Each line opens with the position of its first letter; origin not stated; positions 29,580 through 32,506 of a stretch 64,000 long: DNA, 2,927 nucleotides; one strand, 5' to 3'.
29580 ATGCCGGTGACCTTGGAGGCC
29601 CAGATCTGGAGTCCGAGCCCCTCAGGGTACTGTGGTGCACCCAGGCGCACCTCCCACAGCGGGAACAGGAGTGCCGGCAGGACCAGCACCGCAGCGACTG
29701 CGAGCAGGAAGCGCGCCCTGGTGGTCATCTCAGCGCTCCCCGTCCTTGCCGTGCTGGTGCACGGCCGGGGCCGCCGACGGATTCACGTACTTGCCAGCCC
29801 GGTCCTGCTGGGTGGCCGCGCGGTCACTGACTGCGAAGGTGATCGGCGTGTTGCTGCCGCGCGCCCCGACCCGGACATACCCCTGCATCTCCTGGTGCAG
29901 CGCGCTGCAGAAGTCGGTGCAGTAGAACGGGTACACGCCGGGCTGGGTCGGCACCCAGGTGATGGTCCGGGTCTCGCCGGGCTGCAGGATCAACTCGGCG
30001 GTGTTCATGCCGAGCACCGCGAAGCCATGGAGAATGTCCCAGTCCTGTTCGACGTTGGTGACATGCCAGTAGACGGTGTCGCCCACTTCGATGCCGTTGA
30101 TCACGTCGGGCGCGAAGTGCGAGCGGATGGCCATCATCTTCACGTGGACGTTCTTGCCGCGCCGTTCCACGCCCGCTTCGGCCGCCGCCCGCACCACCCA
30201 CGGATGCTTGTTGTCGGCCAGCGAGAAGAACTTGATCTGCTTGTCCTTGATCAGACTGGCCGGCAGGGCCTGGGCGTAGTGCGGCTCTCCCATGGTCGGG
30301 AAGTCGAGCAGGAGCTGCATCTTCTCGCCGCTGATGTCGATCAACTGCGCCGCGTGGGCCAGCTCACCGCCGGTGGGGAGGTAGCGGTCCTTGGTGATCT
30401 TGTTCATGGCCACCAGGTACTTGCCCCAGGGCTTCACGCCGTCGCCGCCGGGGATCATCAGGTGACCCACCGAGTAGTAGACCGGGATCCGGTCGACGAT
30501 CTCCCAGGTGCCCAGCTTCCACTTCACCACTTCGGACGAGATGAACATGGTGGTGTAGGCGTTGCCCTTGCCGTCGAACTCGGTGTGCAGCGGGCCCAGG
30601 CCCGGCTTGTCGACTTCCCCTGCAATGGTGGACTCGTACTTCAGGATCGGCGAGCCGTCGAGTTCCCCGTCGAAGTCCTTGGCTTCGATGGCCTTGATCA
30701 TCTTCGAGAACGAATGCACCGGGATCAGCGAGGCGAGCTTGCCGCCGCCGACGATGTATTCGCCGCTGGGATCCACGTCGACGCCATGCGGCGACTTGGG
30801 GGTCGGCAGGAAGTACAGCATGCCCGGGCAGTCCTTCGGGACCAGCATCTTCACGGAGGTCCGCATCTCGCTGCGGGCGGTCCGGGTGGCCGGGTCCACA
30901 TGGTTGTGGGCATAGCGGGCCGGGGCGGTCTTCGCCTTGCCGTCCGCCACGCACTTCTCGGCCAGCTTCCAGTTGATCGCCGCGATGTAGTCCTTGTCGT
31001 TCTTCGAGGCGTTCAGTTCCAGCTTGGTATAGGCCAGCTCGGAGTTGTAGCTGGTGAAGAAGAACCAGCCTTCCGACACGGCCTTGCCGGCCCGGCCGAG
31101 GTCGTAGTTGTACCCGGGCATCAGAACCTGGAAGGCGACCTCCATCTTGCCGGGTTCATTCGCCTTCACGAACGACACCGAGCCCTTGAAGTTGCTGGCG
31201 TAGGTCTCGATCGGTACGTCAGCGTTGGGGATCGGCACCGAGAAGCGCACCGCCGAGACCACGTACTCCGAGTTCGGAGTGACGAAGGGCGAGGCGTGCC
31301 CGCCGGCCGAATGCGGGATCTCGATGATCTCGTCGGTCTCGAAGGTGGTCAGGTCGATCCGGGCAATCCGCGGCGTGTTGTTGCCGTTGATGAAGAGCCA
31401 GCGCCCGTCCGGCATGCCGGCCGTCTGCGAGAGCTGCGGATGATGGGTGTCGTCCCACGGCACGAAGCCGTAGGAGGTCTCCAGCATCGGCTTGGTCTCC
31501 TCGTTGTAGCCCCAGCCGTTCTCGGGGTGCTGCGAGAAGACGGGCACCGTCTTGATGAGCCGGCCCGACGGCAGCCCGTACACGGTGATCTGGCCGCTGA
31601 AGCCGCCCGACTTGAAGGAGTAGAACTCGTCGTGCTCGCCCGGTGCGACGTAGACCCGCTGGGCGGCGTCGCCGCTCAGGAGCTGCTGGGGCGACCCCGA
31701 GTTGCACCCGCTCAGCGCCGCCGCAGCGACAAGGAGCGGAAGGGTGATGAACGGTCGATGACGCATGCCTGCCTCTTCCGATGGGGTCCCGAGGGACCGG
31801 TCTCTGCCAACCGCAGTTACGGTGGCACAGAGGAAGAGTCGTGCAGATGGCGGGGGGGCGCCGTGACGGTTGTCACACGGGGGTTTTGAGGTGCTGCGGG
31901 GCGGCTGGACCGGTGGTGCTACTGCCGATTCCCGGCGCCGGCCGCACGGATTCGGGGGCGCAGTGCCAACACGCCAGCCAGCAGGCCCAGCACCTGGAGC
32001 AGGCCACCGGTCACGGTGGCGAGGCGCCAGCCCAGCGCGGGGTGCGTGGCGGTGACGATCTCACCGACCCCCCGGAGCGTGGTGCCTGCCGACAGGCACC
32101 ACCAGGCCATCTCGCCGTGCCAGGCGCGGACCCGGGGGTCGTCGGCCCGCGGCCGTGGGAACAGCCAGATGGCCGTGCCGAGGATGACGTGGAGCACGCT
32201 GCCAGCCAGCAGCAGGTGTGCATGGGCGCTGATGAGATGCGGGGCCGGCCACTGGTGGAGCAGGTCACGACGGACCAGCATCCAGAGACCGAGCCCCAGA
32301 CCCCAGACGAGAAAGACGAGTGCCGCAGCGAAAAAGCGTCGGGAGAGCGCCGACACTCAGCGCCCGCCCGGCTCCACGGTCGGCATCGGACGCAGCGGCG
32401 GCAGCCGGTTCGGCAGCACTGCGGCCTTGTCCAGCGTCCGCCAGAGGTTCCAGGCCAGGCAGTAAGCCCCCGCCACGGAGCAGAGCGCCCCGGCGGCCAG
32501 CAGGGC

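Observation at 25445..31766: Minimal clade-II nos cluster without nosR/X, nosG/H or cytochrome c, ending in a cupredoxin lipoprotein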

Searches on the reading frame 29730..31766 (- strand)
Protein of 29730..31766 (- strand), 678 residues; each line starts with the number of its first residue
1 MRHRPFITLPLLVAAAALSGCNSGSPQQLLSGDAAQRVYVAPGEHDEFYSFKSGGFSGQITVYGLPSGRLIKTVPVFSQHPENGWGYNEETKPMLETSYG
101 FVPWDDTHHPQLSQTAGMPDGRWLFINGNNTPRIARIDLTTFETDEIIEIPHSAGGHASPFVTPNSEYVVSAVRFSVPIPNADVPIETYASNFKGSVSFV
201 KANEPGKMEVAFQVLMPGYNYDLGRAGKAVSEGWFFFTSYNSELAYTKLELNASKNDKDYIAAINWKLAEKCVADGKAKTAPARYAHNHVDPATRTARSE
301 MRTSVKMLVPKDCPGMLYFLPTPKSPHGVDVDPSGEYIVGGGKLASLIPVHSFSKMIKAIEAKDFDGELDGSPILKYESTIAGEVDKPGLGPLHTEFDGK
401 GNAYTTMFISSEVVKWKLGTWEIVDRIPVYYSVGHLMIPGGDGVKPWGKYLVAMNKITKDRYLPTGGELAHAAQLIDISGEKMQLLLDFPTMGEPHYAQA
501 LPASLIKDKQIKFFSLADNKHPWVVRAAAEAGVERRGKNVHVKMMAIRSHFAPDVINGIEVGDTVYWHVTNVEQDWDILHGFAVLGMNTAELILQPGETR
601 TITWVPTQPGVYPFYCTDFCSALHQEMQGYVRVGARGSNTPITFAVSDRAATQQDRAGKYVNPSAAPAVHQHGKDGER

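Call 7: search_protein_families(library=pfam, proteins=[window:29730-31766:-], max_evalue=0.01)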
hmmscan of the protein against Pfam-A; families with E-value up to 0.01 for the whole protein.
window:29730-31766:- (678 aa): 1 family
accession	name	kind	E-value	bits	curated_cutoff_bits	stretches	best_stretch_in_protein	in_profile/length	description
PF18764.7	nos_propeller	-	4.6e-34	116.6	30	1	426-496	1-71/71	Nitrous oxide reductase propeller repeat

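Call 8: search_protein_families(library=ncbifam, proteins=[window:29730-31766:-], max_evalue=0.01)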
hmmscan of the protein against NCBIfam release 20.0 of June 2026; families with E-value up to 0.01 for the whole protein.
window:29730-31766:- (678 aa): 4 families
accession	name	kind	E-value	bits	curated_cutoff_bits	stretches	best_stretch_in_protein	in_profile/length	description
TIGR04246.1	nitrous_NosZ_Gp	equivalog_domain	5.6e-281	932.9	625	1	35-633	1-576/578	Sec-dependent nitrous-oxide reductase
TIGR04244.1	nitrous_NosZ_RR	equivalog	1.1e-108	364.5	625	1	27-631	32-624/627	TAT-dependent nitrous-oxide reductase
NF052460.1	L-NosZ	equivalog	2.2e-46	158.4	700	3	311-633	161-478/480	clade III lactonase-type nitrous-oxide reductase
TIGR02866.1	CoxB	equivalog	4.4e-05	23.1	147.7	1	577-634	136-192/202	cytochrome c oxidase subunit II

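Call 9: find_related_loci(query=window:29730-31766:-, collection=genome_contigs, flank=10000)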
Query window:29730-31766:- (678 aa) in genome_contigs; peptide patterns used: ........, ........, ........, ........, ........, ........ (x = any residue, [..] = any of these).
599 stretches matched a pattern (row limit reached: there are more); 592 encode a relative of the query (tblastn E <= 1e-3); the best 80 are kept; 80 distinct loci.
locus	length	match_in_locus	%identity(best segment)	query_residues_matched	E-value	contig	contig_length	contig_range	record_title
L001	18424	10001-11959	92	20-674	0e+0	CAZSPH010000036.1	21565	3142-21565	MAG TPA_asm: uncultured Gemmatimonadaceae bacterium isolate SRP344714_co1_296 genome assembly, contig: NODE_4628_length_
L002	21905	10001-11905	81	20-654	0e+0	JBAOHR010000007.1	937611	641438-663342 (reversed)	MAG: Gemmatimonadales bacterium isolate AS_Ams2_Bin22 np1-np2_contig_3612, whole genome shotgun sequence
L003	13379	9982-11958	73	3-657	0e+0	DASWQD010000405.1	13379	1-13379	MAG TPA_asm: Gemmatimonadaceae bacterium isolate SMAG_U3485 k141_281327, whole genome shotgun sequence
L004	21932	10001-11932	73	9-656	0e+0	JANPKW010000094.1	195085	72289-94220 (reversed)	MAG: Gemmatimonadaceae bacterium isolate VAR_61_metabat_161 VAR_61_k141_3502944, whole genome shotgun sequence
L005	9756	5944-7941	72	4-665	0e+0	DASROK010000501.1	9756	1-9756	MAG TPA_asm: Gemmatimonadaceae bacterium isolate SMAG_U10266 k141_523797, whole genome shotgun sequence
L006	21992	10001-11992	71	1-664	0e+0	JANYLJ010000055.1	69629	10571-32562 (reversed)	MAG: Gemmatimonadetes bacterium isolate GL140_6_metabinner_2 GL140_6_k141_44772, whole genome shotgun sequence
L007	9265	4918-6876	72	21-676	0e+0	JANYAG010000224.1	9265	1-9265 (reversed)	MAG: Gemmatimonadetes bacterium isolate GL140_5_metabat_188_sub GL140_5_k141_644152, whole genome shotgun sequence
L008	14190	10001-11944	72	13-660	0e+0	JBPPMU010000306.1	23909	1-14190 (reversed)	MAG: Gemmatimonadaceae bacterium isolate BIOS2019_out_036 k131_441718, whole genome shotgun sequence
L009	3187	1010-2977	72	1-656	0e+0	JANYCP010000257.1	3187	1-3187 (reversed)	MAG: Gemmatimonadetes bacterium isolate 336R_metabinner_186 336R_k141_1915163, whole genome shotgun sequence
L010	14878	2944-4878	72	13-657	0e+0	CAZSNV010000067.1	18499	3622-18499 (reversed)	MAG TPA_asm: uncultured Gemmatimonadaceae bacterium isolate SRP136066_co1_116 genome assembly, contig: NODE_2976_length_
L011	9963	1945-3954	69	1-673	0e+0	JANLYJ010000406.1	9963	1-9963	MAG: Gemmatimonadaceae bacterium isolate OTE_14_metabat.341 OTE_14_k141_1890857, whole genome shotgun sequence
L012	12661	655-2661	72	1-665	0e+0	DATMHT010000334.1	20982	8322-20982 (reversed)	MAG TPA_asm: Gemmatimonadaceae bacterium isolate SMAG_U13523 k141_251524, whole genome shotgun sequence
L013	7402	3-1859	76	54-676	0e+0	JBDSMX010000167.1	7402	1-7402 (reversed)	MAG: Gemmatimonadales bacterium isolate cluster1_bin.402 k127_12274492, whole genome shotgun sequence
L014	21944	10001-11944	71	12-657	0e+0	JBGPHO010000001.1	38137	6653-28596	MAG: Gemmatimonadaceae bacterium isolate OBJ_0618_7090110_356 k141_530641_length_38137_cov_51.7640, whole genome shotgun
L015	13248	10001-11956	71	4-656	0e+0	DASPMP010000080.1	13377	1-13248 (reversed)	MAG TPA_asm: Gemmatimonadaceae bacterium isolate SMAG_U12095 k141_6645, whole genome shotgun sequence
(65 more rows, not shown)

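Call 49: search_solved_structures(query=window:29730-31766:-, show_alignments=1, max_evalue=1e-10)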
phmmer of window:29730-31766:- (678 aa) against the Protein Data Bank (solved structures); distinct sequences matched with E-value up to 1e-10: 25.
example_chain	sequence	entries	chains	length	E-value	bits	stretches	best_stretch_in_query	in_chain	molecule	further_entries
6rkz_A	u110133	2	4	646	1.9e-84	287.4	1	13-634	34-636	Nitrous-oxide reductase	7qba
7aq0_A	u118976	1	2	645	2e-84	287.4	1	13-634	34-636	Nitrous-oxide reductase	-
3sbp_A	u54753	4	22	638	3e-84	286.8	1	13-632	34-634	Nitrous-oxide reductase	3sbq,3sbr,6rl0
7apy_A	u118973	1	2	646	5e-84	286.1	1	13-634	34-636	Nitrous-oxide reductase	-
9f8x_A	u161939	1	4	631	6.5e-84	285.7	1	30-631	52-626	Nitrous-oxide reductase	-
1qni_A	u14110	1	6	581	8.8e-84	285.3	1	33-633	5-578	NITROUS-OXIDE REDUCTASE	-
6y72_A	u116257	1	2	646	1.1e-83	285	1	13-634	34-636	Nitrous-oxide reductase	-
7aq7_A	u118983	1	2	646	1.3e-83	284.7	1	13-634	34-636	Nitrous-oxide reductase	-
5i5m_A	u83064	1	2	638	1.7e-83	284.3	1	36-635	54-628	Nitrous-oxide reductase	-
7aq5_A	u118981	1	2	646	1.8e-83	284.3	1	13-634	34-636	Nitrous-oxide reductase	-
5i5i_A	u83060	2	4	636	2e-83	284.1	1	36-635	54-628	Nitrous-oxide reductase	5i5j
7aq4_A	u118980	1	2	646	2.5e-83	283.8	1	13-634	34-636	Nitrous-oxide reductase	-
6y6y_A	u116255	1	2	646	3.3e-83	283.4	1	13-634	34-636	Nitrous-oxide reductase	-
6y7e_A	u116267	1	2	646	3.4e-83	283.3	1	13-634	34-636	Nitrous-oxide reductase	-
7aq6_A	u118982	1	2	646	3.4e-83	283.3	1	13-634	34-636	Nitrous-oxide reductase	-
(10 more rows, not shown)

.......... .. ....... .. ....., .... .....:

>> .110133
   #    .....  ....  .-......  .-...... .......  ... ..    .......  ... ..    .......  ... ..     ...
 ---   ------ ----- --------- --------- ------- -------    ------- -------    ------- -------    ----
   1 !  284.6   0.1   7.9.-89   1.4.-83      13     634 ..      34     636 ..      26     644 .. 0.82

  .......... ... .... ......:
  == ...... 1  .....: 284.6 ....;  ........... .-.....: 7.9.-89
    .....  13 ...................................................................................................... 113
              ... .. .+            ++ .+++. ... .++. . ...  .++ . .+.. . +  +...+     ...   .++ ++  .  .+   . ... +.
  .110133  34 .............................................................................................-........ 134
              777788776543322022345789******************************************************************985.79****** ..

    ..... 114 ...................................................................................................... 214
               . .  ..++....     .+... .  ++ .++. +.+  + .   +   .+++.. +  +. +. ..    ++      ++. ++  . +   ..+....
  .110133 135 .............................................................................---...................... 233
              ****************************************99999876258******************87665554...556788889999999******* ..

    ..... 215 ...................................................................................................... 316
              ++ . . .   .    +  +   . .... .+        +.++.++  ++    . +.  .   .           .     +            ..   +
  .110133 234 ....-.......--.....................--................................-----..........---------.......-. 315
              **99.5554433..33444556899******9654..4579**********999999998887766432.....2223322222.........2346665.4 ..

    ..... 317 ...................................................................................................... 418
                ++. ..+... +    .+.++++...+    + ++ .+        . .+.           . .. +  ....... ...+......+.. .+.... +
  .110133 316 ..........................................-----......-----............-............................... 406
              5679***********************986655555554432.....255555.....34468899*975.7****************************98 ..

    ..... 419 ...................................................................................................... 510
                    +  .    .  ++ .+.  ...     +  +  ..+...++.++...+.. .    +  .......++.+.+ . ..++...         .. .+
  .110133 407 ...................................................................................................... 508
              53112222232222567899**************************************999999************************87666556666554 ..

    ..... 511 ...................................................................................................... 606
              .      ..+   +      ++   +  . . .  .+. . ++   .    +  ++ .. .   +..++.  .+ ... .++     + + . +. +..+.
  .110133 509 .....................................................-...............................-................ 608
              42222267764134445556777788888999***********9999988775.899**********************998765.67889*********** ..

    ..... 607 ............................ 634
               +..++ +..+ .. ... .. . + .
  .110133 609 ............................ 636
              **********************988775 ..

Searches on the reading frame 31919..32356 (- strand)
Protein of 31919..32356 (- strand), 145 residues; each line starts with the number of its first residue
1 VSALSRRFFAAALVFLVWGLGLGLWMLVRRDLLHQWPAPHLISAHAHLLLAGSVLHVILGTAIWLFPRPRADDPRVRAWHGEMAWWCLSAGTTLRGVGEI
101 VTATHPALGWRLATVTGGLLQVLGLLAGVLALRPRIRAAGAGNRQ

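Call 7: search_protein_families(library=pfam, proteins=[window:31919-32356:-], max_evalue=0.01)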
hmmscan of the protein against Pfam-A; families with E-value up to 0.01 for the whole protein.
window:31919-32356:- (145 aa): 1 family
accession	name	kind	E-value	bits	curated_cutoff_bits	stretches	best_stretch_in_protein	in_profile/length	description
PF00115.25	COX1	-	0.0039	16.5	34.8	0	10-115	311-413/436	Cytochrome C and Quinol oxidase polypeptide I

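Call 8: search_protein_families(library=ncbifam, proteins=[window:31919-32356:-], max_evalue=0.01)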
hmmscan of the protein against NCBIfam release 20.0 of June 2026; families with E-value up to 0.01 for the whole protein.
window:31919-32356:- (145 aa): 0 families
